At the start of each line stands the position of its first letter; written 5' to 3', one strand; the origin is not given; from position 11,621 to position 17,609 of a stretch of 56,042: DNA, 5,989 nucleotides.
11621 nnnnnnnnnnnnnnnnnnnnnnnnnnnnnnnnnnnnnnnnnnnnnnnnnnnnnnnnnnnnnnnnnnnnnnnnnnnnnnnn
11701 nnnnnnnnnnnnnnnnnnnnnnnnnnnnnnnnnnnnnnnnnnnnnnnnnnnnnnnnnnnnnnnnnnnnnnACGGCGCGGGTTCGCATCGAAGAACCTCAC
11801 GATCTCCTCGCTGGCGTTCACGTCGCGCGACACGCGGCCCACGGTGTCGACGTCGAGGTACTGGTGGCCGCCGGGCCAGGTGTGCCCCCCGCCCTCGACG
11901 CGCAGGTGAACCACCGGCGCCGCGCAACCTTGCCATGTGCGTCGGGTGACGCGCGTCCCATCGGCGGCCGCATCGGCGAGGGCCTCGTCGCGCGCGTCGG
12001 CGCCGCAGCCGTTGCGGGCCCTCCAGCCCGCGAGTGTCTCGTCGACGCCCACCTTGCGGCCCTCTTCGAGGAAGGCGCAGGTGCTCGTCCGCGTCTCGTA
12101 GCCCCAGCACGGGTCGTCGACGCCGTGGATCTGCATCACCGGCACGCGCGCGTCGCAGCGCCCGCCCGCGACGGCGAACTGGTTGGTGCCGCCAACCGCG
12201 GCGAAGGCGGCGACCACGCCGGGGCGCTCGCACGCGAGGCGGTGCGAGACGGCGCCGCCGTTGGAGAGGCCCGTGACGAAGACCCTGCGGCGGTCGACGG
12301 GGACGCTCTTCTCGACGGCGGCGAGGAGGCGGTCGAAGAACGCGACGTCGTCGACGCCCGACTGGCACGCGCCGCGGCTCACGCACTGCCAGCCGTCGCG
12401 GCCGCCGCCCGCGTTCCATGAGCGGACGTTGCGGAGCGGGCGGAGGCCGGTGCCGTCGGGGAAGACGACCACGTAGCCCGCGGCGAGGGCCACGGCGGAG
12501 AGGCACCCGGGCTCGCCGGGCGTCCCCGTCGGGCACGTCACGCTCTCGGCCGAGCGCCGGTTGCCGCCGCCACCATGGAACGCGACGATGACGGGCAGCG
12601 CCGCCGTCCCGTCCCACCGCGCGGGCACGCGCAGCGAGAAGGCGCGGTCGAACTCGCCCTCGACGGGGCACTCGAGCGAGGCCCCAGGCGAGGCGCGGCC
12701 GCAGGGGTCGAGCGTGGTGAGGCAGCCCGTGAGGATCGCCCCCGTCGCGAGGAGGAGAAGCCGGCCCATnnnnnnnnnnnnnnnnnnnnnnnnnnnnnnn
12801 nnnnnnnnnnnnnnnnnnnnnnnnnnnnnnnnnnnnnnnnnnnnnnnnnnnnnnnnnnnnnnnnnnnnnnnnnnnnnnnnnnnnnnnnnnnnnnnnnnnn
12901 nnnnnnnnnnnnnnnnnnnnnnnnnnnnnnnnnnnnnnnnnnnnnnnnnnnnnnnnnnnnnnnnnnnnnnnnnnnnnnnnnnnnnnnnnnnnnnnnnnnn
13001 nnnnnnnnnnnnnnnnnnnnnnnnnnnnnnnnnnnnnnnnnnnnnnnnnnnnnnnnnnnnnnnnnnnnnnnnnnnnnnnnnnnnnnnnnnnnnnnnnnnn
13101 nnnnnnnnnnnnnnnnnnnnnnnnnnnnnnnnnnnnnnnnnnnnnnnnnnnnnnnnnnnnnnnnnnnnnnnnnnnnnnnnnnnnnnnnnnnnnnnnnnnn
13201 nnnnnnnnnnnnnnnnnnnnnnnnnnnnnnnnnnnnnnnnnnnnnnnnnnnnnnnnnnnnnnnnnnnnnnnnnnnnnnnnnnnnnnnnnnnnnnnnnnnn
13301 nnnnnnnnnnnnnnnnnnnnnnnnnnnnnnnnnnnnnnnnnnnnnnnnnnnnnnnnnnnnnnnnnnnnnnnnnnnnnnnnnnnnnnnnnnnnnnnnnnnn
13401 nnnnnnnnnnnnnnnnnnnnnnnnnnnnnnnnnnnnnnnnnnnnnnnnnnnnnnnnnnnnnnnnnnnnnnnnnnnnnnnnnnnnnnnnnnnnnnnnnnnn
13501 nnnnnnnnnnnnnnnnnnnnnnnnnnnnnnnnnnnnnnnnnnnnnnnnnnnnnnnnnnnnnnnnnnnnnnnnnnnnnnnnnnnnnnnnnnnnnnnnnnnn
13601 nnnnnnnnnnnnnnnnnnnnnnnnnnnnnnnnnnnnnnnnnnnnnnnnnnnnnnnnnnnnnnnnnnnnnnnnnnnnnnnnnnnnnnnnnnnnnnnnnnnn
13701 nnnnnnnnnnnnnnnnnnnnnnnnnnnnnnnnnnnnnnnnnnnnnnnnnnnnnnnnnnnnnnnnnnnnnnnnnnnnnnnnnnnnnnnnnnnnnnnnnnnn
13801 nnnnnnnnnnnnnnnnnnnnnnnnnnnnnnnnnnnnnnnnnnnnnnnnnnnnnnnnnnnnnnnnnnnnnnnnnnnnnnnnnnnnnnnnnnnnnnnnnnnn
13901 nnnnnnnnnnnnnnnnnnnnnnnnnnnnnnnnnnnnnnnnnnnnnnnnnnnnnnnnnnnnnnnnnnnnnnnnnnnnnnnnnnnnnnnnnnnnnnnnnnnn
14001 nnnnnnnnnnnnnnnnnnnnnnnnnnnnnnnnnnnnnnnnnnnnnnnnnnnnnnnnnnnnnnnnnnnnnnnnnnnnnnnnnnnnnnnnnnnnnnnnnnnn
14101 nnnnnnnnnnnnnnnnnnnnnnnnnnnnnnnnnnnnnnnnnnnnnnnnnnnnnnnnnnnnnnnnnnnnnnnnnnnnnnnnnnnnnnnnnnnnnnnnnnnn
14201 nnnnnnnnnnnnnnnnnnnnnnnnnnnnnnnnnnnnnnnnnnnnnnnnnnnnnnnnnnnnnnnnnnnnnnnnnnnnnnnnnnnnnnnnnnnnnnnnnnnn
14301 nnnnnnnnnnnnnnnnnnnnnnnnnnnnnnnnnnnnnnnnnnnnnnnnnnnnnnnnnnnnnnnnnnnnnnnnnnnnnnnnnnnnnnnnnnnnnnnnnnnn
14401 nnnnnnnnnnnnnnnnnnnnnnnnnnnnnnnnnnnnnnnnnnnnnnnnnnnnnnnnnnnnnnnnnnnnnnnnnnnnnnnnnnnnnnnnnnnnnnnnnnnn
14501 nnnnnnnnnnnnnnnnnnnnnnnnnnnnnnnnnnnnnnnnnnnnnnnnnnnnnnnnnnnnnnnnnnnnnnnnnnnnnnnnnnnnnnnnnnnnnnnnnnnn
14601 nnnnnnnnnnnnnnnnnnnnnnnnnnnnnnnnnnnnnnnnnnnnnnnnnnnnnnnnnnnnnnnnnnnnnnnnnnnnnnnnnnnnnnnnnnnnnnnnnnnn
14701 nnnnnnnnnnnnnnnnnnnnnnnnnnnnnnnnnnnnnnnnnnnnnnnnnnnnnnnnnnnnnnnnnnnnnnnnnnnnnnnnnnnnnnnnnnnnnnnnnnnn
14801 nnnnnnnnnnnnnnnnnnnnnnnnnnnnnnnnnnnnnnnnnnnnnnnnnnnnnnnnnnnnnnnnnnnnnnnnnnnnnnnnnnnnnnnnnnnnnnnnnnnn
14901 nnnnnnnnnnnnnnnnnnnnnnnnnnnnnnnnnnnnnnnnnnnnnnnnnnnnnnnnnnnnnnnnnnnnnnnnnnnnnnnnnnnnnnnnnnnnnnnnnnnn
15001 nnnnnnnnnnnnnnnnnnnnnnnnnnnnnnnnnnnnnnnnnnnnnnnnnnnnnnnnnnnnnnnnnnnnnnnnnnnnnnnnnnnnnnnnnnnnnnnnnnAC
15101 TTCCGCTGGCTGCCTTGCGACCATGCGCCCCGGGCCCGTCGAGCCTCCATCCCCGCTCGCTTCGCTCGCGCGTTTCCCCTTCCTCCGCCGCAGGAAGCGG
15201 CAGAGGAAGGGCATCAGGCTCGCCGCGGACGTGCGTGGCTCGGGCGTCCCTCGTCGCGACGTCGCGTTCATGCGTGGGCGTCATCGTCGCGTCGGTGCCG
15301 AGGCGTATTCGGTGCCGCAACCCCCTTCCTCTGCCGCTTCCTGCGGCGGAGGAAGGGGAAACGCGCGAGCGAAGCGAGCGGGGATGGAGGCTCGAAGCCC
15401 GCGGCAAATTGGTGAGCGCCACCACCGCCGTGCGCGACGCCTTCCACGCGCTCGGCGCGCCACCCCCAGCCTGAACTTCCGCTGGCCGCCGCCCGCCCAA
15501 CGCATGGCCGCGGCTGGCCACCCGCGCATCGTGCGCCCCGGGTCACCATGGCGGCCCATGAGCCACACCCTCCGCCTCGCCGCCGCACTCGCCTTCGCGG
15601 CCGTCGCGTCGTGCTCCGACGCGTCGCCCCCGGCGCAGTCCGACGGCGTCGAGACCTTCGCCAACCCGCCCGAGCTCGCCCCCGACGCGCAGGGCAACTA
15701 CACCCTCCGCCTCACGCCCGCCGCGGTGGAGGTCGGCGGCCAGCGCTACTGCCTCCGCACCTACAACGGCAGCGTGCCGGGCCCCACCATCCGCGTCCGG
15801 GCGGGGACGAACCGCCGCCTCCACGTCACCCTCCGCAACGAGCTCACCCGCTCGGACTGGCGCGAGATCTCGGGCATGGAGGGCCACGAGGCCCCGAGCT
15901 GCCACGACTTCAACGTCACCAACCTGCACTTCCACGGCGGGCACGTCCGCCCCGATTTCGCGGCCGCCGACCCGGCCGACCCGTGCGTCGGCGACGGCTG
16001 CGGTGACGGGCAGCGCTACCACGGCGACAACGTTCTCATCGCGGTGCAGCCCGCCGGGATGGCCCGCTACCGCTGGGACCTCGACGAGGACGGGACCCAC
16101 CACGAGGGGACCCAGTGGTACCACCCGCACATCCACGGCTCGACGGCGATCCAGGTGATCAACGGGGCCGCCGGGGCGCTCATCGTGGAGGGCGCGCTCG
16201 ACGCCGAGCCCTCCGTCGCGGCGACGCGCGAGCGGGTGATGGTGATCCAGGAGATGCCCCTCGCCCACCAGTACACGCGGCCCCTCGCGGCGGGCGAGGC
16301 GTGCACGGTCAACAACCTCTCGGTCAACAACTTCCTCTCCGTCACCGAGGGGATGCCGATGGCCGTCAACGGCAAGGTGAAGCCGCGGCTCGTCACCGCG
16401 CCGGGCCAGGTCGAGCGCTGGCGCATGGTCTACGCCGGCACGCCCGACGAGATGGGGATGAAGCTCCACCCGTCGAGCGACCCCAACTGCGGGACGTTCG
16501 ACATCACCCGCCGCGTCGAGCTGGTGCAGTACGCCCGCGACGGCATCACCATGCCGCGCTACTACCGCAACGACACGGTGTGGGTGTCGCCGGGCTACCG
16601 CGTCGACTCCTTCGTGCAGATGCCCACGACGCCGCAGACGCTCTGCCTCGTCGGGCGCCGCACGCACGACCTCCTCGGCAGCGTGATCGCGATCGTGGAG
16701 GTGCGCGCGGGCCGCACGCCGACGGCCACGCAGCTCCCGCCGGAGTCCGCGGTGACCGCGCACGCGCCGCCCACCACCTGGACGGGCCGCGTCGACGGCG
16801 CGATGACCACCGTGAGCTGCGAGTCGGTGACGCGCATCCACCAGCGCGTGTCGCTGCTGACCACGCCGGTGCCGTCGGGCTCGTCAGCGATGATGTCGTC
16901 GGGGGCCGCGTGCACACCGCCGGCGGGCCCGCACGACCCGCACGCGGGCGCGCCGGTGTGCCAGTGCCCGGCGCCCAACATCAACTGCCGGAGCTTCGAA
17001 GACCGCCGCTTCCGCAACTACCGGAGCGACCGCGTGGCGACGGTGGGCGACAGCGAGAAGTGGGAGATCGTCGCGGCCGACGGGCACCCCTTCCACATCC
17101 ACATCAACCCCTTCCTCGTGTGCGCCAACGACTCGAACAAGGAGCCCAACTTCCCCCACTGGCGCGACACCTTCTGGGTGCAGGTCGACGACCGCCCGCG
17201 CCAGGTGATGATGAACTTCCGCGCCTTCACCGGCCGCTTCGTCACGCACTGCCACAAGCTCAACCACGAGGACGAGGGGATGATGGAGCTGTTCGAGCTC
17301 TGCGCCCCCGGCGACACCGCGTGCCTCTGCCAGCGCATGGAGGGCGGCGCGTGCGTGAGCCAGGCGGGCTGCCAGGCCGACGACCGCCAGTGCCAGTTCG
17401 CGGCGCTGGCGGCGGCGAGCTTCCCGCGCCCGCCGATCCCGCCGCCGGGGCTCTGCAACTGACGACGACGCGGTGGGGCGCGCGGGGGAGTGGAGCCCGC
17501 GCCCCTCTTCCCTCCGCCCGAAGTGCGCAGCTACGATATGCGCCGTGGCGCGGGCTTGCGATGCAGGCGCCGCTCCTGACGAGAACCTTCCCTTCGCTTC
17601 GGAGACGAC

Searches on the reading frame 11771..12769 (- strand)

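Call 37: search_protein_families(library=pfam, proteins=[window:11771-12769:-], max_evalue=0.001)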
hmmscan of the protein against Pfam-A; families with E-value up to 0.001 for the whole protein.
window:11771-12769:- (333 aa): 1 family
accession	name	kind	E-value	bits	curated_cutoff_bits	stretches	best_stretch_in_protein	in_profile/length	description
PF02230.22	Abhydrolase_2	-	0.00093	19.5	23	0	154-234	100-182/217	Phospholipase/Carboxylesterase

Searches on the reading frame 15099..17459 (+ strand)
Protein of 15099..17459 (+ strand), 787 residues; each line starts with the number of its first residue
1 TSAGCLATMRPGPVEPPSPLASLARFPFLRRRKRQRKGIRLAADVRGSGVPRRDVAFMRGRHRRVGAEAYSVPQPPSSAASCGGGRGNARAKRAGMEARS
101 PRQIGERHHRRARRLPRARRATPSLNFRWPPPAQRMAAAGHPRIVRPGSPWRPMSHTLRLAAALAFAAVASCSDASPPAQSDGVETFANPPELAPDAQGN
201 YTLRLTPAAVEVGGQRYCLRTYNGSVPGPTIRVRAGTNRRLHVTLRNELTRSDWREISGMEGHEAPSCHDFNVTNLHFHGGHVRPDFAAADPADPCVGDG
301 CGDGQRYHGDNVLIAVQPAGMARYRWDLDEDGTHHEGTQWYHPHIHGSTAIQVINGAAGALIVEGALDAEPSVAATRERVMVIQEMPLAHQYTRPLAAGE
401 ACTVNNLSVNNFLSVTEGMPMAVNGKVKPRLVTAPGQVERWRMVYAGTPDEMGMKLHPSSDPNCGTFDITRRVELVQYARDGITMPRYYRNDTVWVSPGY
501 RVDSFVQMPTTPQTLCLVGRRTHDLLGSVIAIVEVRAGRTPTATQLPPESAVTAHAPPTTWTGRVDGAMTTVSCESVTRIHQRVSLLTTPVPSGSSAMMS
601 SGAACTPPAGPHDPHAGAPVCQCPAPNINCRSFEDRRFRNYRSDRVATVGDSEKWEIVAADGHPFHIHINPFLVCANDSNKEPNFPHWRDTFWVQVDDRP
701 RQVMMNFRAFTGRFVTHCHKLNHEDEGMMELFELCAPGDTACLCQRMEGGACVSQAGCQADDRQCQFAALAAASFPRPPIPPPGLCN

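Call 66: search_protein_families(library=pfam, proteins=[window:15099-17459:+], max_evalue=0.00001)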
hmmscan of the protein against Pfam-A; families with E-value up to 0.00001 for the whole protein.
window:15099-17459:+ (787 aa): 2 families
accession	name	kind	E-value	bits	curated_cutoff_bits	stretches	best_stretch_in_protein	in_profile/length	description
PF07731.20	Cu-oxidase_2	-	1.6e-13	51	20.4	1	634-731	24-130/137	Multicopper oxidase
PF07732.21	Cu-oxidase_3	-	5.9e-10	39.7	21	0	316-365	75-116/119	Multicopper oxidase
